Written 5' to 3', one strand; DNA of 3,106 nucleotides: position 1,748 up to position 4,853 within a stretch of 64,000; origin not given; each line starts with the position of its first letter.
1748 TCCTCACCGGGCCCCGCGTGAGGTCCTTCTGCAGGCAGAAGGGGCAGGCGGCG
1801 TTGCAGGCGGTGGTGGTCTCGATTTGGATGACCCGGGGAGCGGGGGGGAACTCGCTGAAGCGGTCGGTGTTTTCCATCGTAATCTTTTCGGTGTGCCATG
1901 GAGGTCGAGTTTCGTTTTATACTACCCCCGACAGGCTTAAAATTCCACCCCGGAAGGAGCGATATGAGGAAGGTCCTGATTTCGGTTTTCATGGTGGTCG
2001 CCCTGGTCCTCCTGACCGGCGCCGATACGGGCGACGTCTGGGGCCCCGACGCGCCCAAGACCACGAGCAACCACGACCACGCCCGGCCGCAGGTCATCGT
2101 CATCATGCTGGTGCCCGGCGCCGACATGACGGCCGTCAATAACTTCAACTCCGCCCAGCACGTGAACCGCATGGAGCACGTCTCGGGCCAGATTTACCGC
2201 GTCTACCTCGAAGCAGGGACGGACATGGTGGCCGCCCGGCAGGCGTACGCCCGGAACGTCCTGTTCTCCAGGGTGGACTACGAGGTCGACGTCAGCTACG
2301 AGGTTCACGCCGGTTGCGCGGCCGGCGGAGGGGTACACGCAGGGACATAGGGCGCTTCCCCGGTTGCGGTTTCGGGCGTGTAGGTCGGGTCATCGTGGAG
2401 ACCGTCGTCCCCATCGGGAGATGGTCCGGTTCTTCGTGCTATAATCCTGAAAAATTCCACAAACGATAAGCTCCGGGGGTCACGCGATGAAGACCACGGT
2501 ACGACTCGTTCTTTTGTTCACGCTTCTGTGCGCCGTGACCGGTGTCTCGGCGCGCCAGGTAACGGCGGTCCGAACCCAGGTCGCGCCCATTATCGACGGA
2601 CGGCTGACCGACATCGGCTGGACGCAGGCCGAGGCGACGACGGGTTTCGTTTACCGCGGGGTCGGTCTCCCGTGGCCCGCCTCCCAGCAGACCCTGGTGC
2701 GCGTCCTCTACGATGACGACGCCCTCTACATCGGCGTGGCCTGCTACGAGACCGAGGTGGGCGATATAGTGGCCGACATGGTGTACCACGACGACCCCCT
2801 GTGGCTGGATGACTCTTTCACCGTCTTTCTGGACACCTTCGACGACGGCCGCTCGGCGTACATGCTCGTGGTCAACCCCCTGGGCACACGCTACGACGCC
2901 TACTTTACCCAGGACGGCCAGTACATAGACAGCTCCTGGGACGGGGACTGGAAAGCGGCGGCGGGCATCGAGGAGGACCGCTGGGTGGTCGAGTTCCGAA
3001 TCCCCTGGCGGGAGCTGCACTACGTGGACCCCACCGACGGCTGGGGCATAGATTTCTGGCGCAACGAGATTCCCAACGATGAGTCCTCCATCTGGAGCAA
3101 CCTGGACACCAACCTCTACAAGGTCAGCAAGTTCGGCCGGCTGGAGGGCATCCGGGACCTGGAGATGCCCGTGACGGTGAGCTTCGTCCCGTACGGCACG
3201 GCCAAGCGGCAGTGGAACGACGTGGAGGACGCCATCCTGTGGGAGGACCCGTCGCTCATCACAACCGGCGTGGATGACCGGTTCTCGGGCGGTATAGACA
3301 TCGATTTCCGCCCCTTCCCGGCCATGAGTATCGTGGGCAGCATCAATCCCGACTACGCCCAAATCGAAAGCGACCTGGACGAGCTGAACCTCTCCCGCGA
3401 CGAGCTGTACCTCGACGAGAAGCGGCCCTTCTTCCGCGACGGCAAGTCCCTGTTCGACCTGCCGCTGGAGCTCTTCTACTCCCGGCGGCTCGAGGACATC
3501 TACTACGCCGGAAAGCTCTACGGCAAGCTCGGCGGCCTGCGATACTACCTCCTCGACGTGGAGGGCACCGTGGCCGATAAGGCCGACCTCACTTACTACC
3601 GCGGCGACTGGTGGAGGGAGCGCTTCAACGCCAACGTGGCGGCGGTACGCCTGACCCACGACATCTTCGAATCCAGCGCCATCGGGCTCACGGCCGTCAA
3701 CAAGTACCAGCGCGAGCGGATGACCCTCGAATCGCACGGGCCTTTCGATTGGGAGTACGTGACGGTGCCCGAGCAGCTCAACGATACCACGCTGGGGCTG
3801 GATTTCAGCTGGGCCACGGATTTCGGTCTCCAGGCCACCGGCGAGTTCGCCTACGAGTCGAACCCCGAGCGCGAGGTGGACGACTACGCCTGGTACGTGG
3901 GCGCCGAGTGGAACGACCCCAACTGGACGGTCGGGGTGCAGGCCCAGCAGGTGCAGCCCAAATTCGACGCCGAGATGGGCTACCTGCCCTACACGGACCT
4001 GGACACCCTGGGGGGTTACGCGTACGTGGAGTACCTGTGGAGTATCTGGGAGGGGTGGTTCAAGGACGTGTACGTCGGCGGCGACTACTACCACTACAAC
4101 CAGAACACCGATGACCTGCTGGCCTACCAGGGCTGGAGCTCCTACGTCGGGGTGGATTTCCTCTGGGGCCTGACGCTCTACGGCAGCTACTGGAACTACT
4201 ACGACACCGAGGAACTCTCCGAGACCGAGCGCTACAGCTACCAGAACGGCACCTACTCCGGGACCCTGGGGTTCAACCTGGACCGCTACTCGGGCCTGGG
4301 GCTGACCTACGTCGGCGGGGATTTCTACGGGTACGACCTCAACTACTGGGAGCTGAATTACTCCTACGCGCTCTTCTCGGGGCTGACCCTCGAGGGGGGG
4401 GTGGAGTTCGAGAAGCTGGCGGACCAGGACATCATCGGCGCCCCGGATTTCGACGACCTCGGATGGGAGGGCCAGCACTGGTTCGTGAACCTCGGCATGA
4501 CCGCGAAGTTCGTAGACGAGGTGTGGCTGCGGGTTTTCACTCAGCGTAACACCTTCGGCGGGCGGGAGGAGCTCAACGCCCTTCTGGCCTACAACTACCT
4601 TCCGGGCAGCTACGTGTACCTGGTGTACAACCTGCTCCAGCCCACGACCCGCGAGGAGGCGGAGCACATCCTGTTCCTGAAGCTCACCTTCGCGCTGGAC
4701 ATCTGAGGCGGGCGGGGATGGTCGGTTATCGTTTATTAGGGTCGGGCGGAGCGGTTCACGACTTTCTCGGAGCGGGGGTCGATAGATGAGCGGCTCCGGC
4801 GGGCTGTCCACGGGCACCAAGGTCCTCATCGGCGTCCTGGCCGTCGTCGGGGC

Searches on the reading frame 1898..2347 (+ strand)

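Call 18: search_protein_families(library=pfam, proteins=[window:1898-2347:+], max_evalue=1)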
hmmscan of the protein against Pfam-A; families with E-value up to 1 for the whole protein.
window:1898-2347:+ (150 aa): 1 family
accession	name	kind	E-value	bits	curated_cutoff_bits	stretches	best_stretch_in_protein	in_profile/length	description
PF24089.1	DUF7374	-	0.18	12.1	27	1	106-144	44-77/106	Family of unknown function (DUF7374)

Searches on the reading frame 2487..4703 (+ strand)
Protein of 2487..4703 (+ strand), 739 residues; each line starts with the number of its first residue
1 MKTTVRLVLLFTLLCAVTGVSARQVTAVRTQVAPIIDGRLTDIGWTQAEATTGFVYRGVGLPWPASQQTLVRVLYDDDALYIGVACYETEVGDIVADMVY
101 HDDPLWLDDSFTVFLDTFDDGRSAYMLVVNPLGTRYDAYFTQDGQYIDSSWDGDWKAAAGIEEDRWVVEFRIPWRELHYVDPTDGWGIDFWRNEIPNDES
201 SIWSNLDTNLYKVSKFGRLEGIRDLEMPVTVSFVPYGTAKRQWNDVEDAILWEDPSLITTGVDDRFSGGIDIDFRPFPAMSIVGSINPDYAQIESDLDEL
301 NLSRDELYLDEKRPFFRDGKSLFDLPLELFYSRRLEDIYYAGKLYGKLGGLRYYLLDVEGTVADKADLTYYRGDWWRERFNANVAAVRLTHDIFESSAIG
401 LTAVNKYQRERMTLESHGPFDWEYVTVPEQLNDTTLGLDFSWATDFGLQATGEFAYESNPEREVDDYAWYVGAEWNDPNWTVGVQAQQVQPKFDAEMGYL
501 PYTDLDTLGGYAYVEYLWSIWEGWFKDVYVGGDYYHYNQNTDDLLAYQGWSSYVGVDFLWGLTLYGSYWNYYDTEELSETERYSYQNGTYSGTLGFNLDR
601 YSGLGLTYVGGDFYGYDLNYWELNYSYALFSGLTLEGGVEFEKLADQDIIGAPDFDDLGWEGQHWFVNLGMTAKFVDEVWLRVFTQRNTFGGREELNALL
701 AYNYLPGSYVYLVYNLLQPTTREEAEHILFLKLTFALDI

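Call 4: search_protein_families(library=pfam, proteins=[window:2487-4703:+], max_evalue=1)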
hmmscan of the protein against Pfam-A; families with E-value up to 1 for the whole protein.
window:2487-4703:+ (739 aa): 2 families
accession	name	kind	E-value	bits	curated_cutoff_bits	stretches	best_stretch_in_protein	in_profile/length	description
PF19313.5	DUF5916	-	2.9e-10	40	22.6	1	262-335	22-94/572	Domain of unknown function (DUF5916)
PF06452.16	CBM9_1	-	6.5e-08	33.1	23.4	1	36-194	1-150/185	Carbohydrate family 9 binding domain-like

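Call 5: search_protein_families(library=ncbifam, proteins=[window:2487-4703:+], max_evalue=1)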
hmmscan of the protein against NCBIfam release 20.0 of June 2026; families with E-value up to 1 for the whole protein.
window:2487-4703:+ (739 aa): 0 families

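Call 20: find_related_loci(query=window:2487-4703:+, collection=genome_contigs, flank=6000)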
Query window:2487-4703:+ (739 aa) in genome_contigs; peptide patterns used: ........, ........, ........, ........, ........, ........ (x = any residue, [..] = any of these).
12 stretches matched a pattern; 3 encode a relative of the query (tblastn E <= 1e-3); 3 distinct loci.
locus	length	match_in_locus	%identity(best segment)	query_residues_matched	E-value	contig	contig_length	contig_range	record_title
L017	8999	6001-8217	98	1-739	0e+0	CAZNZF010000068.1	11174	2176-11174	MAG TPA_asm: uncultured bacterium isolate SRP214966_co4_317 genome assembly, contig: NODE_6180_length_11174_cov_8.518212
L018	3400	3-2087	82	46-739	0e+0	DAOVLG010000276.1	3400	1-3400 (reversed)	MAG TPA_asm: Candidatus Coatesbacteria bacterium isolate CSMAG_1439 CSMAG_1439_k141_252708_length_3400_cov_13.0000, whol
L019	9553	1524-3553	94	1-739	0e+0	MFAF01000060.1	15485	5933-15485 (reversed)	MAG: Candidatus Coatesbacteria bacterium RBG_13_66_14 RBG_13_scaffold_20754, whole genome shotgun sequence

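Call 70: find_homologous_proteins(query=window:2487-4703:+, max_evalue=1e-10)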
Query window:2487-4703:+ (739 aa): 1631 proteins with E <= 1e-10 among 8000 candidates; the best 120 are listed.
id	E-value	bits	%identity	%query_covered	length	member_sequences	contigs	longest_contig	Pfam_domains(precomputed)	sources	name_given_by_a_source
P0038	0.0e+0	1713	99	100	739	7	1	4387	PF19313.6,PF06452.17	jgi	jgi:hypothetical protein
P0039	0.0e+0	1636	93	100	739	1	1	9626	PF19313.6,PF06452.17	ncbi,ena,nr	ncbi:MAG TPA: DUF5916 domain-containing protein [bacterium]|nr:DUF5916 domain-containing protein [ba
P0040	0.0e+0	1443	82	100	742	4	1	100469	PF19313.6,PF06452.17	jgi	jgi:hypothetical protein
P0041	0.0e+0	1051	63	97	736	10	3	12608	PF19313.6,PF06452.17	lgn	-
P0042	0.0e+0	1051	62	100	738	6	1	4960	PF19313.6,PF06452.17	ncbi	-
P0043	0.0e+0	1050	62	97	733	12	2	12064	PF19313.6,PF06452.17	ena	-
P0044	5.8e-236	804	86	54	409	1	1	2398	PF19313.6,PF06452.17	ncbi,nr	ncbi:MAG TPA: hypothetical protein ENN88_02780, partial [Candidatus Coatesbacteria bacterium]|nr:hyp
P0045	7.0e-64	235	34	53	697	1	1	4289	PF19313.6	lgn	-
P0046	1.7e-63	233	35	52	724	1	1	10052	PF19313.6,PF06452.17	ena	-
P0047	1.7e-61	227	35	52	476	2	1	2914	PF19313.6,PF06452.17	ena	-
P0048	6.5e-60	221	28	99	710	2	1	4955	PF19313.6,PF06452.17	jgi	-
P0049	1.0e-59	221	35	55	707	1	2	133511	PF19313.6,PF06452.17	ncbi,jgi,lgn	ncbi:MAG: DUF5916 domain-containing protein [Candidatus Zixiibacteriota bacterium]|jgi:hypothetical 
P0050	3.9e-57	212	33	55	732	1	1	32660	PF19313.6,PF06452.17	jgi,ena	-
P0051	1.9e-55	207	27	100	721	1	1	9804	PF19313.6,PF06452.17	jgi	-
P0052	6.0e-55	205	33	73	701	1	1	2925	PF19313.6,PF06452.17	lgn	-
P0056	1.3e-51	194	30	82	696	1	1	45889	PF19313.6,PF06452.17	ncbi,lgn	-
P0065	4.8e-48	182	32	54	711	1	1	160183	PF19313.6,PF06452.17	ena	-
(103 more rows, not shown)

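Call 71: find_encoding_contigs(protein=P0049, flank=3000, max_places=1)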
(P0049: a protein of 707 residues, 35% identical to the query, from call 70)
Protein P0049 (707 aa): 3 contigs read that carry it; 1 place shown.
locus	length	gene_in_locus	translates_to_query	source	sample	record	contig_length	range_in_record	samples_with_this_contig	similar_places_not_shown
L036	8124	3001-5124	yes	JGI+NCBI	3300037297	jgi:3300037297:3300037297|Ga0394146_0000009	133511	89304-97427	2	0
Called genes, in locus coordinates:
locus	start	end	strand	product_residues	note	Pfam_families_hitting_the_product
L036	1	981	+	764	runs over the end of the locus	PF05359:DUF748 (faint), PF13116:YhdP (faint)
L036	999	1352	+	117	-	PF02635:DsrE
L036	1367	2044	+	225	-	PF00005:ABC_tran, PF13304:AAA_21 (weak)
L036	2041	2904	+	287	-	PF18075:FtsX_ECD, PF02687:FtsX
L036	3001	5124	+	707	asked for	PF06452:CBM9_1, PF19313:DUF5916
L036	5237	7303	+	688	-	PF06452:CBM9_1, PF19313:DUF5916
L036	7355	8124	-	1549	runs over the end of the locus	PF01590:GAF, PF13185:GAF_2, PF13492:GAF_3, PF01590:GAF, PF13185:GAF_2, PF01590:GAF, PF13185:GAF_2, PF13492:GAF_3, +13 more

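Call 72: find_encoding_contigs(protein=P0056, flank=3000, max_places=1)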
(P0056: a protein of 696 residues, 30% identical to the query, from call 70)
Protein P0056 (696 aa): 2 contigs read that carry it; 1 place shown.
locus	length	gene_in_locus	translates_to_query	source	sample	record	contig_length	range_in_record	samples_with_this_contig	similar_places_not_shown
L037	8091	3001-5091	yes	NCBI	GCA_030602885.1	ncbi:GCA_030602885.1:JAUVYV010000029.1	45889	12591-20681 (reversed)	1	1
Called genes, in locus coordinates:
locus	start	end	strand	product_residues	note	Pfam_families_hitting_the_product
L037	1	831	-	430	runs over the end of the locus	PF13546:DDE_5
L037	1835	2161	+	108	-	-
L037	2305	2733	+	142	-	-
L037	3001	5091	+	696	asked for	PF06452:CBM9_1, PF19313:DUF5916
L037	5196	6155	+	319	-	-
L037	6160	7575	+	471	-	PF01408:GFO_IDH_MocA, PF19051:GFO_IDH_MocA_C2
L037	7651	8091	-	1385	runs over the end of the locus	PF13385:Laminin_G_3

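Call 73: find_encoding_contigs(protein=P0065, flank=3000, max_places=1)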
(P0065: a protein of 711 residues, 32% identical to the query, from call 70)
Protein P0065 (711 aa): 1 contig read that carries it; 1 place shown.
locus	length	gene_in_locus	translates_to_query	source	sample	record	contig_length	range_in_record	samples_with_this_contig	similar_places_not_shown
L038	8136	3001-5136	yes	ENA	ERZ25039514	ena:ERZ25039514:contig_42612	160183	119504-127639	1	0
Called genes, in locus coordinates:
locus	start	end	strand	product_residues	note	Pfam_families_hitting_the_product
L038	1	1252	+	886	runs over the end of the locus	PF12704:MacB_PCD, PF02687:FtsX, PF12704:MacB_PCD, PF02687:FtsX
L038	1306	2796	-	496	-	PF04389:Peptidase_M28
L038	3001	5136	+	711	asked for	PF06452:CBM9_1 (weak), PF19313:DUF5916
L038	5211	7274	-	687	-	PF21152:YgjK_N (weak), PF22422:MGH1-like_GH, PF01204:Trehalase, PF03200:Glyco_hydro_63 (weak)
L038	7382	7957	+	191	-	PF17128:DUF5107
